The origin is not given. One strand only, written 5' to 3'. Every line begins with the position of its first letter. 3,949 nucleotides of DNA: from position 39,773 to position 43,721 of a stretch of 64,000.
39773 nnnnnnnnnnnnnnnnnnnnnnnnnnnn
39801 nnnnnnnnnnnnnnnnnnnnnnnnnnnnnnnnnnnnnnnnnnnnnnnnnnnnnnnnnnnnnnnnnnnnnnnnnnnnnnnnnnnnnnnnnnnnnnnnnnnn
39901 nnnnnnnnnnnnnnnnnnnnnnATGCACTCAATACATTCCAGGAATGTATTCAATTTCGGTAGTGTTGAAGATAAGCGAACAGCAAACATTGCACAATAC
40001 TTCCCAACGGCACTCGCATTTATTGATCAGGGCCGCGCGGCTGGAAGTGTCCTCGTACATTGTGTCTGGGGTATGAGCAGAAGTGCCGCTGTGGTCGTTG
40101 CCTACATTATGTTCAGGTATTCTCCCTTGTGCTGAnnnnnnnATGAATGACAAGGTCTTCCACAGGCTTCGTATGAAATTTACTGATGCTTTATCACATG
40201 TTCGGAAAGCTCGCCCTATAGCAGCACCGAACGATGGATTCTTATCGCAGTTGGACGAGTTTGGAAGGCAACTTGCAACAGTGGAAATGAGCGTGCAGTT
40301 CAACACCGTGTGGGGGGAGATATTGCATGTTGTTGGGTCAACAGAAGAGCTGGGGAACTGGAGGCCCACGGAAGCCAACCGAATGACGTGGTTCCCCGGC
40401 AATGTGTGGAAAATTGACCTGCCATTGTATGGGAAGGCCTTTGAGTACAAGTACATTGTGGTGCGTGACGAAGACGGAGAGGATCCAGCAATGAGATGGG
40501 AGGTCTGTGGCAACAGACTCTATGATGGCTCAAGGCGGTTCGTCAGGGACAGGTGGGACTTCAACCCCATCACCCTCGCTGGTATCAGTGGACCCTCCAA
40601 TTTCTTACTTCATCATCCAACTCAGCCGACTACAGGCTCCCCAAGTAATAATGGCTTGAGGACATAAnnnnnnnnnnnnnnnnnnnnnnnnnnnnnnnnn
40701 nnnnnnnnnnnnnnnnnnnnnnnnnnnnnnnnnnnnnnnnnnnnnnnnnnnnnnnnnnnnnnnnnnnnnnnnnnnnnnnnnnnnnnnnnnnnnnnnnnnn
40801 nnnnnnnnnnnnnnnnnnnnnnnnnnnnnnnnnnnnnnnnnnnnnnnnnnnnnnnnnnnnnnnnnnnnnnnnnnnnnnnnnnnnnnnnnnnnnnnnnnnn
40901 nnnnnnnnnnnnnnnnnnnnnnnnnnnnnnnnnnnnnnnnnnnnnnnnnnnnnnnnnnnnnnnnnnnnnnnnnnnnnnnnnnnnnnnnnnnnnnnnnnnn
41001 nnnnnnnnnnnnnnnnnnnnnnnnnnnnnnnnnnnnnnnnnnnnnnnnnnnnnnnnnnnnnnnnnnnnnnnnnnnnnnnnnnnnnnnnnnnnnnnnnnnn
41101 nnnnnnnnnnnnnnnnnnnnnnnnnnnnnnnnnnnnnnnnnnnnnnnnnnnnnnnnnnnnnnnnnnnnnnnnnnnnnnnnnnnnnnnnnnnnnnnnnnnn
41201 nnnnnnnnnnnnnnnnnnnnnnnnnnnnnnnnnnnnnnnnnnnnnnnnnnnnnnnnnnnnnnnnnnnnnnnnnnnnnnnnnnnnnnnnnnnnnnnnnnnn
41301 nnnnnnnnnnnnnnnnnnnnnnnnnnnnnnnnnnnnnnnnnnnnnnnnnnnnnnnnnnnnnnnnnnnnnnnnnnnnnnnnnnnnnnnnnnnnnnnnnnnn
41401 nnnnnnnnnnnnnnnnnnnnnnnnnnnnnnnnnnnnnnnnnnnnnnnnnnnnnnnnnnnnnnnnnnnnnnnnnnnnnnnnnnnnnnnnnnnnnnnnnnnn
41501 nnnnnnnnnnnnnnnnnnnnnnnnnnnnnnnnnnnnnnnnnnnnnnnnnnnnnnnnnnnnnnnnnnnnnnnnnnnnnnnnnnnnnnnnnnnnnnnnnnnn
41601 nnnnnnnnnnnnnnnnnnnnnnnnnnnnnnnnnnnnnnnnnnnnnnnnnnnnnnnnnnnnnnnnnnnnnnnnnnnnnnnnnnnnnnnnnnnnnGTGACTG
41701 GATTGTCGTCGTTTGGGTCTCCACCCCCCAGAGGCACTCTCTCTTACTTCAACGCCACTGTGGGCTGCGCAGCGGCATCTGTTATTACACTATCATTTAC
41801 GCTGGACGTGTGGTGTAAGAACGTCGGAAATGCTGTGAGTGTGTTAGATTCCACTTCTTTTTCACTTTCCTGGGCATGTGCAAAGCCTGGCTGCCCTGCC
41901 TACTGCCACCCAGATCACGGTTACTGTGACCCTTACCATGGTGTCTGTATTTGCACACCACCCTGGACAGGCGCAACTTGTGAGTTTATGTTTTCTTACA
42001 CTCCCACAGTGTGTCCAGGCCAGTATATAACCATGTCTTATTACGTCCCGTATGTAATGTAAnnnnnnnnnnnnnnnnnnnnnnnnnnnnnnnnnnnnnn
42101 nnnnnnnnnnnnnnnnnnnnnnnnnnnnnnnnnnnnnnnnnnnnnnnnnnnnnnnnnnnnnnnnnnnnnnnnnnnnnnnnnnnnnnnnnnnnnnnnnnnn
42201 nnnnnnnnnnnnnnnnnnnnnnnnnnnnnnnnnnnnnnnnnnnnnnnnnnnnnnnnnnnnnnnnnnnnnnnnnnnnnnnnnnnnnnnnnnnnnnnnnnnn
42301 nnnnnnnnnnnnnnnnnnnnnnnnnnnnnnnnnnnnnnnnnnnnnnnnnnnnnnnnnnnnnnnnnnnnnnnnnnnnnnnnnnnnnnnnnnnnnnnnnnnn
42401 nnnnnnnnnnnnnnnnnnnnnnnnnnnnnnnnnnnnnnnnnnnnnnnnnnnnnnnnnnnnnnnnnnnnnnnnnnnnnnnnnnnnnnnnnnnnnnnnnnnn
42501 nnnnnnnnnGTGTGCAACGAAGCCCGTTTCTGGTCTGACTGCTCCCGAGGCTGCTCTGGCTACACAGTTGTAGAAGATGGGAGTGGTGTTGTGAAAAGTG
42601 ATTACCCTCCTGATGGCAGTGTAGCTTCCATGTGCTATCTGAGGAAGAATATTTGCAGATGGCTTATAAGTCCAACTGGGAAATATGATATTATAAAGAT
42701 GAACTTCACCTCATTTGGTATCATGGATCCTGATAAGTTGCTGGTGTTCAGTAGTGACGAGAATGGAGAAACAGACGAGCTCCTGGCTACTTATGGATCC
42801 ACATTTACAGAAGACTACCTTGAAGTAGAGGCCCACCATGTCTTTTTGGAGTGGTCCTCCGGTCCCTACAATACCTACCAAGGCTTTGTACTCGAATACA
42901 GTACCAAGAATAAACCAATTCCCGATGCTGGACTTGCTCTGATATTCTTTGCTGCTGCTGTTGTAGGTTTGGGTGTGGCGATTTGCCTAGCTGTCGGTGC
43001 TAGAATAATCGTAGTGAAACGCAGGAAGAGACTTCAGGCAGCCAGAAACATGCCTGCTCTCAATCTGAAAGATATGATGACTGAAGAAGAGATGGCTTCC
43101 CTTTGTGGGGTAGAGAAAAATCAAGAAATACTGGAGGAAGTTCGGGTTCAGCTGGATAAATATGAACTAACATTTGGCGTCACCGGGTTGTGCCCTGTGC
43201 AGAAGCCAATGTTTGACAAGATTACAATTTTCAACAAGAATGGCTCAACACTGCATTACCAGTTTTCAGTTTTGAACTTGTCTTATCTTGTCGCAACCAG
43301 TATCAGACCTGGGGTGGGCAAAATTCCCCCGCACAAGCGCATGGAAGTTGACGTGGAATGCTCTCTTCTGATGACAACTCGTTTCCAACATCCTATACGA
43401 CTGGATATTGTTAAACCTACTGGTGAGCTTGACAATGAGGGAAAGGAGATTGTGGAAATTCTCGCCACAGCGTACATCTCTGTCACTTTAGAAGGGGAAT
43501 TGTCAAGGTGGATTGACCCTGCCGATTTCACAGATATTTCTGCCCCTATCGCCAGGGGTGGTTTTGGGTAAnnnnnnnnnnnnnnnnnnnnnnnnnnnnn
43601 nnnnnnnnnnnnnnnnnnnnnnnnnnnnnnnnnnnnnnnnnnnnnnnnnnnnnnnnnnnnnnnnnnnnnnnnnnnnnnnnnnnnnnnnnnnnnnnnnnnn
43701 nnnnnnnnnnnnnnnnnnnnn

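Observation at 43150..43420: MSP/PapD-like juxtamembrane module between TM helix and kinase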

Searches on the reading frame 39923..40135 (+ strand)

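Call 64: search_protein_families(library=pfam, proteins=[window:39923-40135:+], max_evalue=0.01)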
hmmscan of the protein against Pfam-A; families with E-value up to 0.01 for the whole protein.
window:39923-40135:+ (70 aa): 2 families
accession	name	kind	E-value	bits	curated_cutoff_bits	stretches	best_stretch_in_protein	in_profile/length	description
PF00782.25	DSPc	-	3.6e-15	56.4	33.5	1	13-65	46-98/133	Dual specificity phosphatase, catalytic domain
PF00102.32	Y_phosphatase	-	0.0076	16.3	20.9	0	38-64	165-193/234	Protein-tyrosine phosphatase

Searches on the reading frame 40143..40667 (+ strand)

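Call 64: search_protein_families(library=pfam, proteins=[window:40143-40667:+], max_evalue=0.01)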
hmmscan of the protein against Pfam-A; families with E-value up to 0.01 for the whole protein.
window:40143-40667:+ (174 aa): 1 family
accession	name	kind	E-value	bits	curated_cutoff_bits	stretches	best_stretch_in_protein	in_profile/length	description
PF00686.25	CBM_20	-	2.8e-14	53.1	23.3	1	47-127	4-85/97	Starch binding domain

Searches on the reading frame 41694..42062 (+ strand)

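Call 64: search_protein_families(library=pfam, proteins=[window:41694-42062:+], max_evalue=0.01)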
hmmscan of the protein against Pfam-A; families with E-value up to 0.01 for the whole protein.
window:41694-42062:+ (122 aa): 4 families
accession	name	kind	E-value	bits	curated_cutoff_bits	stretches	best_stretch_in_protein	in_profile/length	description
PF07974.19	EGF_2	-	0.0008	20.2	22.1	1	67-96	1-32/32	EGF-like domain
PF25024.1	EGF_TEN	-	0.00089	19.4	65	1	60-101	23-61/234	Teneurin EGF domain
PF22257.2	GPR128_N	-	0.0054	17.3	27.2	0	83-98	5-20/81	GPR128, N-terminal domain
PF25820.1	DUF7949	-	0.0081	16.8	27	0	73-97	10-32/35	Domain of unknown function (DUF7949)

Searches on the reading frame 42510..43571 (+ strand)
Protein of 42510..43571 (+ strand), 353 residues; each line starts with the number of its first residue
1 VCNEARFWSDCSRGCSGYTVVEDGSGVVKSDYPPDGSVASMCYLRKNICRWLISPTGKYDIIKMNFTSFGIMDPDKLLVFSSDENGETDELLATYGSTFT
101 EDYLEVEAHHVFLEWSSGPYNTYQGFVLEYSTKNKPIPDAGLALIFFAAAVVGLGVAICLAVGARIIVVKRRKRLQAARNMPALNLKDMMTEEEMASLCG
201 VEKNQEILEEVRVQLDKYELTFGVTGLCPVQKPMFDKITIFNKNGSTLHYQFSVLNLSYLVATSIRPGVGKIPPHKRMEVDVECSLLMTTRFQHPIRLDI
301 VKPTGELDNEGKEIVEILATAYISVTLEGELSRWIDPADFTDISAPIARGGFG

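Call 7: search_protein_families(library=pfam, proteins=[window:42510-43571:+], max_evalue=10)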
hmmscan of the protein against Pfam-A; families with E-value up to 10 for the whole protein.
window:42510-43571:+ (353 aa): 3 families
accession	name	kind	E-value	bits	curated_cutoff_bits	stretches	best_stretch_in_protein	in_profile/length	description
PF00431.26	CUB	-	0.0025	18.6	21.4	1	42-130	20-110/110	CUB domain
PF24798.1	Ig-CFAP74_4th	-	0.033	14.8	28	1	226-292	9-73/95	CFAP74 forth Ig-like domain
PF22076.2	Cep192_D6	-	0.085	13.5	35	1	236-288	24-72/101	Cep192 domain 6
